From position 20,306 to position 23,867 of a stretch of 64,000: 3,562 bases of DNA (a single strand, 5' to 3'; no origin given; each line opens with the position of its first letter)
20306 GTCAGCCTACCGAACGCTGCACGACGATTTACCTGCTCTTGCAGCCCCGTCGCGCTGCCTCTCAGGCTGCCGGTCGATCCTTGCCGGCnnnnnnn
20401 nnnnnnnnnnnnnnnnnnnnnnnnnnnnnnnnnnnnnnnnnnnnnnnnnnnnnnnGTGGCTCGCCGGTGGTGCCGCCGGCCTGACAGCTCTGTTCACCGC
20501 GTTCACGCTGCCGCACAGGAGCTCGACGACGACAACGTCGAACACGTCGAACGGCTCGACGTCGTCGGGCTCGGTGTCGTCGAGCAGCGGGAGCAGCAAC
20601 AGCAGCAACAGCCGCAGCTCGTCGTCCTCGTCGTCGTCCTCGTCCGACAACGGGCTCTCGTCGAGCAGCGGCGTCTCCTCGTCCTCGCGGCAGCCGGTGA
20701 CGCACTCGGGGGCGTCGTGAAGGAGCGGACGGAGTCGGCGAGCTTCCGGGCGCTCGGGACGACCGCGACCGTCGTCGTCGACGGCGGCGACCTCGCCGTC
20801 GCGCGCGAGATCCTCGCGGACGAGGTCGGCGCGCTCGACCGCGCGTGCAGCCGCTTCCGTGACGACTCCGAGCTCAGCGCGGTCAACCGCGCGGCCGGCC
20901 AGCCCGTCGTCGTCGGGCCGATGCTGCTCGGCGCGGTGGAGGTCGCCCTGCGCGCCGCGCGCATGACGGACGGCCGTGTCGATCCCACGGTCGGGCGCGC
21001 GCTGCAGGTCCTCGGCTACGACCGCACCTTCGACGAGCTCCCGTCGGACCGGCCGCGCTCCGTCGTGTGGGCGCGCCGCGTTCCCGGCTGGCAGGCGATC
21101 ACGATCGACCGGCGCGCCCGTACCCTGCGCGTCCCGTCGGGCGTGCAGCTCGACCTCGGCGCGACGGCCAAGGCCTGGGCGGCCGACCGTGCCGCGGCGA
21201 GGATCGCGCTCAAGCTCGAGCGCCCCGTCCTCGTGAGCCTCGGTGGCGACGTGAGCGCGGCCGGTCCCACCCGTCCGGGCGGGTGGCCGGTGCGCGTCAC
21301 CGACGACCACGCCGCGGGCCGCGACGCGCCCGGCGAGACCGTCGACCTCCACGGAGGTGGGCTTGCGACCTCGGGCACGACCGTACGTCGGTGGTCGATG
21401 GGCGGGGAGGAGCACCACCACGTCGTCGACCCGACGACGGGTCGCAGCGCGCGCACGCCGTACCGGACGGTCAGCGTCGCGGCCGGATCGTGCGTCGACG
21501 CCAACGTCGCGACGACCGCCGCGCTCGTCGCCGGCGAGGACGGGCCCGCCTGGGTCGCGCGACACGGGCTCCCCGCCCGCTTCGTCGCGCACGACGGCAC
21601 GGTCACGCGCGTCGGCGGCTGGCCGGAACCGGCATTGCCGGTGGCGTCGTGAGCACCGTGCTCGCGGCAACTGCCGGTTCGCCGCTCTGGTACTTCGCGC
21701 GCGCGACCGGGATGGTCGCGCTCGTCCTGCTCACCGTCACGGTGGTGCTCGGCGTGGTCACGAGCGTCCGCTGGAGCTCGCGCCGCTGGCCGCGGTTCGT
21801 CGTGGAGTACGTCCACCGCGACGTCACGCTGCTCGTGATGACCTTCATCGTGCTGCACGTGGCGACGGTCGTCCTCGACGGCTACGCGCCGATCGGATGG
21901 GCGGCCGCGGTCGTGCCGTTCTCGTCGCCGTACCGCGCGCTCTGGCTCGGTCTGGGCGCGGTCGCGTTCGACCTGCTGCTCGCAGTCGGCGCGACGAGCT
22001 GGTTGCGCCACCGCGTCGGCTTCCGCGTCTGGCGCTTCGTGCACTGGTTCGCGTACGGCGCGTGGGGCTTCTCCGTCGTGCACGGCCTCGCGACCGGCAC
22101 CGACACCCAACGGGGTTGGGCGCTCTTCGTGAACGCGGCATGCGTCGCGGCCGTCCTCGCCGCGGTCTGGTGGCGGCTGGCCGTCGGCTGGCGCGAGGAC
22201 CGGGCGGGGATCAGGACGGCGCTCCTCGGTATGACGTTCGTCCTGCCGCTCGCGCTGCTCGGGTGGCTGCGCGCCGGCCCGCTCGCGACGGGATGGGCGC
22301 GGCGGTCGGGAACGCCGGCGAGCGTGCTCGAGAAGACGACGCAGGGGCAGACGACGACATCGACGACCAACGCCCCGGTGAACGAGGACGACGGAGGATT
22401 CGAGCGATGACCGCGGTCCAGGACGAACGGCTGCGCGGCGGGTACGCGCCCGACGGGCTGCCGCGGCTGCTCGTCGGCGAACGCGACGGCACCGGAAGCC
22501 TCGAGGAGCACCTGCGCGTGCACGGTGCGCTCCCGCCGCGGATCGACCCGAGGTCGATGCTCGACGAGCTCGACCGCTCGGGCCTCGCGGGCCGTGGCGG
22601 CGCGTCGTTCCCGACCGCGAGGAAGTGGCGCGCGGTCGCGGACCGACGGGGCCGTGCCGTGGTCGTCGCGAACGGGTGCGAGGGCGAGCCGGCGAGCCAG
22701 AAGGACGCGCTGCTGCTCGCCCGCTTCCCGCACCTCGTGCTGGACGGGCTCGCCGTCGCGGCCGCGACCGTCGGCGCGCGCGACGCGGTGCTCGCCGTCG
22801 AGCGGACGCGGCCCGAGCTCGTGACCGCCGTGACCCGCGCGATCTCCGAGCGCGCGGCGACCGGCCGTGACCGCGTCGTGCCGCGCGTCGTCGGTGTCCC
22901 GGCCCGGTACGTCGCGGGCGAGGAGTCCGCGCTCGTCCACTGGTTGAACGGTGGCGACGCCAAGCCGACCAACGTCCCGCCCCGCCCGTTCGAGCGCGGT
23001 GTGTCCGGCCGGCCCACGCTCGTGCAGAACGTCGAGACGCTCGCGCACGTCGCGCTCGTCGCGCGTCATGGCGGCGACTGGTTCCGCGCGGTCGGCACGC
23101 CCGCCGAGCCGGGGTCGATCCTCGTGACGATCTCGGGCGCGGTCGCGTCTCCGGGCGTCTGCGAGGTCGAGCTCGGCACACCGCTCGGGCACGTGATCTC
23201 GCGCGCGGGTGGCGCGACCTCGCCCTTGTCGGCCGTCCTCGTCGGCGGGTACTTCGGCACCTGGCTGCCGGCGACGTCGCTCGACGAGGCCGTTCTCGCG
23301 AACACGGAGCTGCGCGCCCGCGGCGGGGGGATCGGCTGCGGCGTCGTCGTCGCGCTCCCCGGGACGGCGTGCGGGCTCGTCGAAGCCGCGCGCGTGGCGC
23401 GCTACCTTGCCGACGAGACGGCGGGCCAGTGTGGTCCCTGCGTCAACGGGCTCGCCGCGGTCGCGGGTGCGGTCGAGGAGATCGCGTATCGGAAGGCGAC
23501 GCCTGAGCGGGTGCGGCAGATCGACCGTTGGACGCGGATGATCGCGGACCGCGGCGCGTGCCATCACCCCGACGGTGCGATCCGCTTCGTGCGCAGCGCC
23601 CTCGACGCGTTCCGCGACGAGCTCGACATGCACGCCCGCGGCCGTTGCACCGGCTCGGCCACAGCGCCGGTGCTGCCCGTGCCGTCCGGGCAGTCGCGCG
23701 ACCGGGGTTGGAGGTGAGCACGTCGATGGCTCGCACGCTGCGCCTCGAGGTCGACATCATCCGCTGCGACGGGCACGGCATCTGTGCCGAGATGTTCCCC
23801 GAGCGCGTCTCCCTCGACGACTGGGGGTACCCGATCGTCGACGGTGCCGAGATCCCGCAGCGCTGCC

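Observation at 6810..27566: Recurrent 16-bp palindrome CTGAC-N6-GTCAG found only in promoter-proximal non-coding DNA next to lipid/oxidoreductase genes (candidate regulon operator)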

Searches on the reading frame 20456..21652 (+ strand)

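Call 8: search_protein_families(library=pfam, proteins=[window:20456-21652:+])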
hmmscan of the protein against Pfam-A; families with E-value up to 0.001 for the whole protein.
window:20456-21652:+ (398 aa): 1 family
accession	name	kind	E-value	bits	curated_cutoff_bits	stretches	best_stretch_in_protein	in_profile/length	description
PF02424.20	ApbE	-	1.2e-52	179.5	25.6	1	100-374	1-264/266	ApbE family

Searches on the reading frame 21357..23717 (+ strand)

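Call 9: search_protein_families(library=pfam, proteins=[window:21357-23717:+])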
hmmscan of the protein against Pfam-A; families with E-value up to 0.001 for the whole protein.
window:21357-23717:+ (786 aa): 4 families
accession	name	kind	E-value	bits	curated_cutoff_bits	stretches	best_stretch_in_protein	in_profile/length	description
PF01512.22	Complex1_51K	-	3.8e-35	121.4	31.2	1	407-566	3-149/150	Nuo51 FMN-binding domain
PF10589.14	NADH_4Fe-4S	-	4.8e-18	65.2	23.5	1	677-759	3-85/85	NADH-ubiquinone oxidoreductase-F iron-sulfur binding region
PF10531.15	SLBB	-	4.5e-08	33.2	27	1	590-624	2-36/55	SLBB domain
PF22461.2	SLBB_2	-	2.7e-05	24.6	27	1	590-653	3-72/79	SLBB domain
